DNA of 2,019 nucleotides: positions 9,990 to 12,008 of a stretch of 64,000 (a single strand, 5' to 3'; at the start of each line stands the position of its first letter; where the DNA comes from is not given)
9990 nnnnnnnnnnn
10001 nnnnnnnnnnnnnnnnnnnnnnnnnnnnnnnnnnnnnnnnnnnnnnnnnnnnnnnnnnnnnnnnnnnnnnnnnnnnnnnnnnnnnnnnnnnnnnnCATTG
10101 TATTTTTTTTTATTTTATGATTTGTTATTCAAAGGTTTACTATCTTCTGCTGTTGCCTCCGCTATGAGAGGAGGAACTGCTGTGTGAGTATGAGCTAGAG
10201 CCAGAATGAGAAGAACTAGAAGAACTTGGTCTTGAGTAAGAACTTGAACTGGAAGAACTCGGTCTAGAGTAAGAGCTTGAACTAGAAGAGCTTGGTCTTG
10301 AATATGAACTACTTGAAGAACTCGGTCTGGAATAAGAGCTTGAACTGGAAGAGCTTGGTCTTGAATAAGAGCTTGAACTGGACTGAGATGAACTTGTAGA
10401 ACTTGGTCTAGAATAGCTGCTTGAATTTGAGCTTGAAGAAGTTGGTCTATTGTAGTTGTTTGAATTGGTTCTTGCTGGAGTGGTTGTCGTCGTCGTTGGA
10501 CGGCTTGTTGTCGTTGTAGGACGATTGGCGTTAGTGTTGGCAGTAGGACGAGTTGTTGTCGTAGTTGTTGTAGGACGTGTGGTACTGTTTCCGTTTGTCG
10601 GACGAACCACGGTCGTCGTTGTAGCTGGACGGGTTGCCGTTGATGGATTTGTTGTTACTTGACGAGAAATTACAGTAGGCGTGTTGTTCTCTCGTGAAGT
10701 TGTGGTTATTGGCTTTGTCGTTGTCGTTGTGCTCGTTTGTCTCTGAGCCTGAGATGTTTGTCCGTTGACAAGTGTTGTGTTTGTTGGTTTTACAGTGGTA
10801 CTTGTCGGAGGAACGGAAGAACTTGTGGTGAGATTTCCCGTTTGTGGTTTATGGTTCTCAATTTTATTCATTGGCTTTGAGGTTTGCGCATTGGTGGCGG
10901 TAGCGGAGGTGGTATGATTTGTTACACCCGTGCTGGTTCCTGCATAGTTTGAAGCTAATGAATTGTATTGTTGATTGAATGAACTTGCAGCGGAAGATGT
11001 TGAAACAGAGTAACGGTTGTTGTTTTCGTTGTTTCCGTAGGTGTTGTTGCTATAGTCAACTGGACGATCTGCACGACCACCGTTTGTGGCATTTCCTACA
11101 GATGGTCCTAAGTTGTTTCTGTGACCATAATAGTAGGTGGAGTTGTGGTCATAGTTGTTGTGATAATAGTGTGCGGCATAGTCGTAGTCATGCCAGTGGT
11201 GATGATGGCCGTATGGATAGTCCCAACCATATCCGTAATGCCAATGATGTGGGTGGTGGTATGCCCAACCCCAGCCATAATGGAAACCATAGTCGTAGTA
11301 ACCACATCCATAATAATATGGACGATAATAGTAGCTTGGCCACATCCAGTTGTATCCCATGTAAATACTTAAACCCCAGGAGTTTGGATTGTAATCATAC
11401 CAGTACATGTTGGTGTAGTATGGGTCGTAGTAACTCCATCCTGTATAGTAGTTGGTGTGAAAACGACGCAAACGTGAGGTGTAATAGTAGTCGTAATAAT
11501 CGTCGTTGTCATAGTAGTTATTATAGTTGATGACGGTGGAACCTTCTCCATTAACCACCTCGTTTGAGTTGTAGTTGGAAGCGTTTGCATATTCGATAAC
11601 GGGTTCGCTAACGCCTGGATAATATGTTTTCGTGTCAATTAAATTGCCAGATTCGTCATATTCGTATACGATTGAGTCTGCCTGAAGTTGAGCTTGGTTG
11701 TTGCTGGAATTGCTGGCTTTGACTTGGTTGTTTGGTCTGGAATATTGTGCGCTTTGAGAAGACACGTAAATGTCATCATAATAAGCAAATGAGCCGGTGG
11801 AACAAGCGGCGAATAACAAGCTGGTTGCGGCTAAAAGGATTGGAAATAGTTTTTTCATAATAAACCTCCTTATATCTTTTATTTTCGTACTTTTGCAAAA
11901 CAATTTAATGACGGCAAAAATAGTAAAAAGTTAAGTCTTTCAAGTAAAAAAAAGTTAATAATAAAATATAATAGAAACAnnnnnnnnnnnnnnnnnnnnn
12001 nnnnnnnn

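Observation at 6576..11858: Tight four-gene exported operon of unknown function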

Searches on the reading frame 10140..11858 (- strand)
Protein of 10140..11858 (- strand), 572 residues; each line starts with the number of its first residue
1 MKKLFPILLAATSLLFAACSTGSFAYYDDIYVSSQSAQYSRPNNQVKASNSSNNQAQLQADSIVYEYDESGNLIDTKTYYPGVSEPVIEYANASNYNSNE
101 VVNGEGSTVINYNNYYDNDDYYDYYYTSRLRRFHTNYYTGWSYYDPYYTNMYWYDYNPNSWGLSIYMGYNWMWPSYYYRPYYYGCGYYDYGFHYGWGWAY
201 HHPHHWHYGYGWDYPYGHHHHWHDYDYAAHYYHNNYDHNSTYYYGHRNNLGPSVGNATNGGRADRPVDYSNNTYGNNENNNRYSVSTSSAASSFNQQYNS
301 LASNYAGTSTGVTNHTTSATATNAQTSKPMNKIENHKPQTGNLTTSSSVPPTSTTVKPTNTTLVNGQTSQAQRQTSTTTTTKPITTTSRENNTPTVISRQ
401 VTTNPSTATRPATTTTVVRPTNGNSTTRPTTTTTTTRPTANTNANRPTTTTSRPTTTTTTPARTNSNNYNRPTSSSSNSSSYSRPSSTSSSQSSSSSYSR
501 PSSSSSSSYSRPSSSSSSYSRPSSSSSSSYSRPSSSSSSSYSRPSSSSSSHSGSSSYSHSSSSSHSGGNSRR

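Call 3: search_protein_families(library=pfam, proteins=[window:10140-11858:-], max_evalue=0.1)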
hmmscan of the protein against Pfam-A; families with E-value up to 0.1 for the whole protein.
window:10140-11858:- (572 aa): 0 families

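Call 4: search_protein_families(library=ncbifam, proteins=[window:10140-11858:-], max_evalue=0.1)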
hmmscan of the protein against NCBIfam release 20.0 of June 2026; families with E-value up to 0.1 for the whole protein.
window:10140-11858:- (572 aa): 0 families
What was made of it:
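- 10140..11858 (-): Lipoprotein, 572 aa. It has a signal peptide with a lipobox (LLFAAC19), a conserved N-terminal domain of about 300 residues, and a variable Ser/Thr/Pro/Arg-rich tail. No Pfam or NCBIfam family matches (calls 3, 4).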

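Call 81: list_cluster_members(proteins=[window:10140-11858:-, window:8638-10098:-, window:7846-8631:-, window:6576-7844:-, window:4578-5720:+])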
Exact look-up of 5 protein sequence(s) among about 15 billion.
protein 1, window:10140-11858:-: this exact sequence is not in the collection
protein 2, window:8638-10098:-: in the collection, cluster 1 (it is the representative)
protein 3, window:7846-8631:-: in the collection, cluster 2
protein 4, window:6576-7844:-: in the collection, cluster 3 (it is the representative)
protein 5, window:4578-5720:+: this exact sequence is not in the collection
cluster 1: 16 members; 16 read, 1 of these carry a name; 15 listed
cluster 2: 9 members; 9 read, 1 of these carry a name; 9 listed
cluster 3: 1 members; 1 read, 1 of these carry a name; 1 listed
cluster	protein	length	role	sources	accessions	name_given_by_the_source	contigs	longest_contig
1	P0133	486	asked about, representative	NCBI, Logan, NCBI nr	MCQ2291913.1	MAG: hypothetical protein MJZ39_01975 [Bacteroidales bacterium] | hypothetical protein [Bacteroidales bacterium]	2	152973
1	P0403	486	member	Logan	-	-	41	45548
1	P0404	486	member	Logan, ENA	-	-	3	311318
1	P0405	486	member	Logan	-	-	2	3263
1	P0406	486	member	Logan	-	-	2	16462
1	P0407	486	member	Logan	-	-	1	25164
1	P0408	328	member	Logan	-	-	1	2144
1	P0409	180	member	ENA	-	-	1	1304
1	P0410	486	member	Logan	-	-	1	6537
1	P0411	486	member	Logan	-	-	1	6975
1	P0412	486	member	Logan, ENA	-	-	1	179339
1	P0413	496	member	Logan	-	-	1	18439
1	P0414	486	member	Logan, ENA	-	-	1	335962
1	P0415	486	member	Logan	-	-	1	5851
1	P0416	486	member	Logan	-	-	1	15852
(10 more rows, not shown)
